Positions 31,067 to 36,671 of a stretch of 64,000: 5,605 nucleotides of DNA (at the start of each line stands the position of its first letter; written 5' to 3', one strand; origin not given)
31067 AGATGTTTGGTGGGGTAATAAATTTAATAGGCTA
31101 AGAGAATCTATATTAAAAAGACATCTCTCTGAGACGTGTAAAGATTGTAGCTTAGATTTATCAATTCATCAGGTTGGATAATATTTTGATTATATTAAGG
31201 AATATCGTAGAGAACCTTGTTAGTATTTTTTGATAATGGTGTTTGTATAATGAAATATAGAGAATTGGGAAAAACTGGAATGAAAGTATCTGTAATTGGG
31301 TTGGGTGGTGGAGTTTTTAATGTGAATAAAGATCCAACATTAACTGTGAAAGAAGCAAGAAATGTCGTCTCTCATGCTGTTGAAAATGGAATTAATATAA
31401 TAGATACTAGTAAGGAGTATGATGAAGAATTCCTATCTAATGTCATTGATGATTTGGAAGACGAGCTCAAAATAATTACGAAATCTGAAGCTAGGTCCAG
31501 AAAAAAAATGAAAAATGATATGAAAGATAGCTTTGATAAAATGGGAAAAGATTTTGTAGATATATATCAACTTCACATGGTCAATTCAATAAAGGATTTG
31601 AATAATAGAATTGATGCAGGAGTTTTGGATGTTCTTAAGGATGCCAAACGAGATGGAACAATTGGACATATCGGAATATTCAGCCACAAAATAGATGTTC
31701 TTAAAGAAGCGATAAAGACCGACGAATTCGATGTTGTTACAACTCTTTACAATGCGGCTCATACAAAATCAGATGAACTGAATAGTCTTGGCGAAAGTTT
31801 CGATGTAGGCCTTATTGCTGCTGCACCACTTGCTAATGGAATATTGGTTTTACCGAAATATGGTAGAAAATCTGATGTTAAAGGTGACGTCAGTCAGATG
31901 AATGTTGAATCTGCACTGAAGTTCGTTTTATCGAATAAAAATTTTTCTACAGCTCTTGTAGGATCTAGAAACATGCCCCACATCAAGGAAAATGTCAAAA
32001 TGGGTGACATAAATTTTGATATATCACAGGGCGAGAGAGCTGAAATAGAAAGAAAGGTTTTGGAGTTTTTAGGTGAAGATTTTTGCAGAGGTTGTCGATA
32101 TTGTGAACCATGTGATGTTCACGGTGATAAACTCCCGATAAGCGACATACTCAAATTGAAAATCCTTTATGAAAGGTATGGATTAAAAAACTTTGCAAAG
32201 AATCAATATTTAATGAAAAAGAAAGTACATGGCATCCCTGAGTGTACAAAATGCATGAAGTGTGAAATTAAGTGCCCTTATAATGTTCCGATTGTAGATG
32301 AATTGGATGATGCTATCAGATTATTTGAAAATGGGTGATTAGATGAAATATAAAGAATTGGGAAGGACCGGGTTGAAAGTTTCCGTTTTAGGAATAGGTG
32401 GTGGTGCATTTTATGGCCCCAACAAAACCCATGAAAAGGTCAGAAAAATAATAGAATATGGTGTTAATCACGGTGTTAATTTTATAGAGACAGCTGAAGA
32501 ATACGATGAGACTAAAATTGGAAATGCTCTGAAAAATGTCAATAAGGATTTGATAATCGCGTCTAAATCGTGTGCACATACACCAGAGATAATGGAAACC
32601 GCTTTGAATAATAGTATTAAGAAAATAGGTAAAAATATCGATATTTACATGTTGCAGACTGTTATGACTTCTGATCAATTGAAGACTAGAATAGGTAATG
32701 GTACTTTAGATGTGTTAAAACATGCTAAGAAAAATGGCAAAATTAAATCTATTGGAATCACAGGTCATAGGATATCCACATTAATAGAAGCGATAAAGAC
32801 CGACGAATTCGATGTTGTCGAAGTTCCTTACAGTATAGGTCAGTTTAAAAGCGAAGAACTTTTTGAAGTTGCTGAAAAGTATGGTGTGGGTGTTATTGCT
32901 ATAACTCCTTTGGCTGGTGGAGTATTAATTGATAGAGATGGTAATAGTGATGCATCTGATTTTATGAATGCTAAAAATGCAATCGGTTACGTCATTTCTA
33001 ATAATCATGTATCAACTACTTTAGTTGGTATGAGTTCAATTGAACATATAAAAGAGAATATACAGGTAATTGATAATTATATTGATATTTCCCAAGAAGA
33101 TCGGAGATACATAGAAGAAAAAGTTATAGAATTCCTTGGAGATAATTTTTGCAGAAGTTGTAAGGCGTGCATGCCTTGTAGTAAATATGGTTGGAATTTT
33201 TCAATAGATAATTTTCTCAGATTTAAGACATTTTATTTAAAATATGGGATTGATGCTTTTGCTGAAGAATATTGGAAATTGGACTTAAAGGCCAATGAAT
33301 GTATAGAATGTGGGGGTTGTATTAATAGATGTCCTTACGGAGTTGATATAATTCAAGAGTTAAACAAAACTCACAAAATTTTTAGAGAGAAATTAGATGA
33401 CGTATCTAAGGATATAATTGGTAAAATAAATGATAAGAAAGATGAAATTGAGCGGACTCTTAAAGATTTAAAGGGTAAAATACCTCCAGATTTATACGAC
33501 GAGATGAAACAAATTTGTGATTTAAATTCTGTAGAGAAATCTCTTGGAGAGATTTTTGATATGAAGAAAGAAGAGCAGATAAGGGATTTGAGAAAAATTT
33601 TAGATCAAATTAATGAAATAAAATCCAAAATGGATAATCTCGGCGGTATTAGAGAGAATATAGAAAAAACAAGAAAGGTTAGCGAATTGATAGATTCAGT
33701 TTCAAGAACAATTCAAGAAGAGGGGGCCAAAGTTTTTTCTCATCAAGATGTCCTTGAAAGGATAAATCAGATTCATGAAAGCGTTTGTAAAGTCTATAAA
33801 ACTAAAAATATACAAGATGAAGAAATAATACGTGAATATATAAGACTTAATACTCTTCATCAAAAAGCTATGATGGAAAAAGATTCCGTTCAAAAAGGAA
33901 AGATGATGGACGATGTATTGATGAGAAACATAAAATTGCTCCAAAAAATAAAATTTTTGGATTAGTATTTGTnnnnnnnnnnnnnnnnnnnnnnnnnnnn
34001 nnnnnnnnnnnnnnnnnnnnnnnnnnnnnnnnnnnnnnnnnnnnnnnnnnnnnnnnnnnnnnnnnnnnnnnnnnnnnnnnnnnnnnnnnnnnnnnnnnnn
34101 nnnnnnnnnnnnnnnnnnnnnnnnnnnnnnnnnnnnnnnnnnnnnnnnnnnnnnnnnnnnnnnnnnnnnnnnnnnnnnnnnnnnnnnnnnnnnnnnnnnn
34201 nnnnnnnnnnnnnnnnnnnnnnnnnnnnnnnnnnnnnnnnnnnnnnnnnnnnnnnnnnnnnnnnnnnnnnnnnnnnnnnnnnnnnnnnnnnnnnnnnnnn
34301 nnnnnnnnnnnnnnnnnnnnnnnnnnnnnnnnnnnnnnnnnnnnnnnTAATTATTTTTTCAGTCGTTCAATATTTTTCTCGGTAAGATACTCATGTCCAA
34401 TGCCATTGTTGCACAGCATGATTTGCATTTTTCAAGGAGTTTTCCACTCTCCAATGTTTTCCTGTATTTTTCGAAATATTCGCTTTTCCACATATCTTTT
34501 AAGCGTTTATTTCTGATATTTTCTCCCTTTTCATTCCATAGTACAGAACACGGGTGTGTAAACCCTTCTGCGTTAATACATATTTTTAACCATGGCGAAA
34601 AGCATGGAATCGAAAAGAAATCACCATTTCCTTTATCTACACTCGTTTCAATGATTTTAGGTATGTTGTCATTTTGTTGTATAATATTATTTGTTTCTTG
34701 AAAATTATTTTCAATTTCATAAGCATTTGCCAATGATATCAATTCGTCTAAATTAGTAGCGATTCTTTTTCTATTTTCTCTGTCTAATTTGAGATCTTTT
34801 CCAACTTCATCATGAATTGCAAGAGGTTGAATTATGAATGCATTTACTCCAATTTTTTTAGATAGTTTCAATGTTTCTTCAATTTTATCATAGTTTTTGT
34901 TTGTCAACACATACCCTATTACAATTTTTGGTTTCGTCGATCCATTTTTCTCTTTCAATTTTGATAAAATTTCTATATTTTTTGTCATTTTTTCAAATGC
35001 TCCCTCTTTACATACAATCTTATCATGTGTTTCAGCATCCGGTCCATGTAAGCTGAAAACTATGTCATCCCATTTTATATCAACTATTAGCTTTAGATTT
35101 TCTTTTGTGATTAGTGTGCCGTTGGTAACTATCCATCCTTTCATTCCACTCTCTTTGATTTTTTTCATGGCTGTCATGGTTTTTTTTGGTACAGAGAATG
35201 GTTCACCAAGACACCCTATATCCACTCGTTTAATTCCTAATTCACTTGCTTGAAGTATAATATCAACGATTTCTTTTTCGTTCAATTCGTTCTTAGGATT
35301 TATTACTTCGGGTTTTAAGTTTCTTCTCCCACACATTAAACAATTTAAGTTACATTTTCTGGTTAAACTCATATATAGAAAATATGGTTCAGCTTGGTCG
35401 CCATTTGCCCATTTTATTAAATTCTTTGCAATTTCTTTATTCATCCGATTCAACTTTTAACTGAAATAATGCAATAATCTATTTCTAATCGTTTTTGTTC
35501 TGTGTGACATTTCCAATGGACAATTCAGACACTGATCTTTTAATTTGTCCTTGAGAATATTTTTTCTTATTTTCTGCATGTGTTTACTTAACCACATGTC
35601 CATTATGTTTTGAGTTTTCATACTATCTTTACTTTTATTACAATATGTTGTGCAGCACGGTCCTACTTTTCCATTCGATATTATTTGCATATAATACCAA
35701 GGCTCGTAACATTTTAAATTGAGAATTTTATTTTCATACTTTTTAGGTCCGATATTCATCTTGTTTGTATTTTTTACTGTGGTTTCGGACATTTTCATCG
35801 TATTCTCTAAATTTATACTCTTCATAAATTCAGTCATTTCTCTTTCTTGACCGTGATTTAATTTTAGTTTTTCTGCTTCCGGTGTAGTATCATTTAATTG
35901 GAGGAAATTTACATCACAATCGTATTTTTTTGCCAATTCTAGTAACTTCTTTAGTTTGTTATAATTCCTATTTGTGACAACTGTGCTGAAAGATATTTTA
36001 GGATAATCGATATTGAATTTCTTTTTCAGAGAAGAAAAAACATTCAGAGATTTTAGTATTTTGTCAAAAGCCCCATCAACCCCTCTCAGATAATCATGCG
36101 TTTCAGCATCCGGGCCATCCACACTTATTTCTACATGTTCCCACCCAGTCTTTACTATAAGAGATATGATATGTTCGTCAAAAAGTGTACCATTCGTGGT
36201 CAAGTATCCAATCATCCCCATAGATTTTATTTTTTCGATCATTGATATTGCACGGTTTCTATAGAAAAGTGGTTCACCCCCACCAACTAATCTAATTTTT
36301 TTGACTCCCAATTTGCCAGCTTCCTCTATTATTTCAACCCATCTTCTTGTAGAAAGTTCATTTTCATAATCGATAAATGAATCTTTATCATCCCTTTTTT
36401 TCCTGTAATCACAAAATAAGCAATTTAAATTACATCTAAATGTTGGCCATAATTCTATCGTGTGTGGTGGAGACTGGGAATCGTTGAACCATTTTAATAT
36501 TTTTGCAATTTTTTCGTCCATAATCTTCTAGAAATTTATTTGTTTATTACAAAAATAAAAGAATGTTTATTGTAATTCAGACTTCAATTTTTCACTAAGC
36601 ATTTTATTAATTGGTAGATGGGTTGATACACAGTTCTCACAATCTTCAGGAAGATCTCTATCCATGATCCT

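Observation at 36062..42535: The same patchwork identity occurs among minus-strand paralogs 17, 18, 22 and 23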

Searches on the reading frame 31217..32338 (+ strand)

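Call 6: search_protein_families(library=ncbifam, proteins=[window:31217-32338:+])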
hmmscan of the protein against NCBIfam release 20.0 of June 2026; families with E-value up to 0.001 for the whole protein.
window:31217-32338:+ (373 aa): 7 families
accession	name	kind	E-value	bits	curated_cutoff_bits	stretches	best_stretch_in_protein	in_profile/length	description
NF049922.1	MethglyxlRedYdjG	equivalog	2.9e-18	66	550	2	94-210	110-225/326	NADH-dependent methylglyoxal reductase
NF007695.0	PRK10376.1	subfamily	2.1e-13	50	280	1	32-267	31-275/290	oxidoreductase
TIGR01293.1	Kv_beta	subfamily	7.4e-09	35.1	365.4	1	12-79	1-69/319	voltage-dependent potassium channel subunit beta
NF007912.0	PRK10625.1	equivalog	2.7e-08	33.6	415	0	83-122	95-134/346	NADP(H)-dependent aldo-keto reductase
NF007388.0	PRK09912.1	subfamily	5.2e-08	32.2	448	1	12-211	13-231/346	L-glyceraldehyde 3-phosphate reductase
NF008377.0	PRK11172.1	equivalog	1e-07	31.5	327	1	46-169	17-143/267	2,5-didehydrogluconate reductase DkgB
NF008598.0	PRK11565.1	equivalog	2e-07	30.4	425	1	44-168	27-151/275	2,5-didehydrogluconate reductase DkgA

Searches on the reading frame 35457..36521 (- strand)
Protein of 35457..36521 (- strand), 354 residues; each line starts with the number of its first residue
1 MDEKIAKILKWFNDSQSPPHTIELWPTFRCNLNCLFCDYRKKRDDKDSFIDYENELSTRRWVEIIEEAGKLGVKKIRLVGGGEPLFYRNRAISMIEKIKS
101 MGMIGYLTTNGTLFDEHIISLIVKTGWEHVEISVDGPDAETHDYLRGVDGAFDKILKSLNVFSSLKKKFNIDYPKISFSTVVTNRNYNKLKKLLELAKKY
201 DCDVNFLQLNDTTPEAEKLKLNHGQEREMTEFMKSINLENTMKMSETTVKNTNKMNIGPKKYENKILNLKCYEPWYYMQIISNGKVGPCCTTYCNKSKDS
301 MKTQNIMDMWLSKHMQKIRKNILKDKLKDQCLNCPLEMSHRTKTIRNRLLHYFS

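Call 6: search_protein_families(library=ncbifam, proteins=[window:35457-36521:-])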
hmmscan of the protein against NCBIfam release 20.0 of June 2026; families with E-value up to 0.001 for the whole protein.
window:35457-36521:- (354 aa): 50 families (the best 25 are shown)
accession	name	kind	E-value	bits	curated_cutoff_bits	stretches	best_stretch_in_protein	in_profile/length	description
TIGR04317.1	W_rSAM_matur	equivalog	1.2e-28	100.3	380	1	26-337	10-316/349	tungsten cofactor oxidoreductase radical SAM maturase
TIGR04545.1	rSAM_ahbD_hemeb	equivalog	1.5e-27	96.9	500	1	27-335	7-309/339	heme b synthase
TIGR04051.1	rSAM_NirJ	equivalog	8.4e-24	84.2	515.45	1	28-208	10-174/354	heme d1 biosynthesis radical SAM protein NirJ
TIGR02666.1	moaA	equivalog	5.1e-23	81.6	284.05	1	27-248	17-231/336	GTP 3',8-cyclase MoaA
TIGR02668.1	moaA_archaeal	equivalog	1.4e-22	80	325.25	1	27-314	17-290/303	GTP 3',8-cyclase MoaA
TIGR04055.1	rSAM_NirJ2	equivalog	1.5e-22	80.6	500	1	27-335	7-295/326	putative heme d1 biosynthesis radical SAM protein NirJ2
TIGR02109.1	PQQ_syn_pqqE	equivalog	2e-21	76.3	381.35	1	18-335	5-303/358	pyrroloquinoline quinone biosynthesis protein PqqE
TIGR04251.1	SCM_rSAM_ScmF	equivalog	1.3e-20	74.1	400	1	18-249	2-220/353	SynChlorMet cassette radical SAM/SPASM protein ScmF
NF001199.0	PRK00164.2-1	equivalog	5.9e-20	71.6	231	1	27-254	19-230/308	GTP 3',8-cyclase MoaA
NF033640.1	N_Twi_rSAM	subfamily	7.9e-19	68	170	2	271-349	5-84/398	twitch domain-containing radical SAM protein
TIGR04054.1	rSAM_NirJ1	equivalog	1.4e-18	66.7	650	1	27-210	43-211/387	putative heme d1 biosynthesis radical SAM protein NirJ1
TIGR03962.1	mycofact_rSAM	equivalog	2.3e-18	66.5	265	1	27-233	19-212/339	mycofactocin radical SAM maturase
TIGR04053.2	TIGR04053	equivalog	2.4e-18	66.6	395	1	24-248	11-225/366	TIGR04053 family radical SAM/SPASM domain-containing protein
TIGR03961.1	rSAM_PTO1314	hypoth_equivalog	3e-18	66.2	306.05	1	28-319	31-293/332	PTO1314 family radical SAM protein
TIGR04347.1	pseudo_SAM_Halo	equivalog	3.8e-18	65.9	525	1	25-235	42-240/390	TIGR04347 family pseudo-SAM/SPASM protein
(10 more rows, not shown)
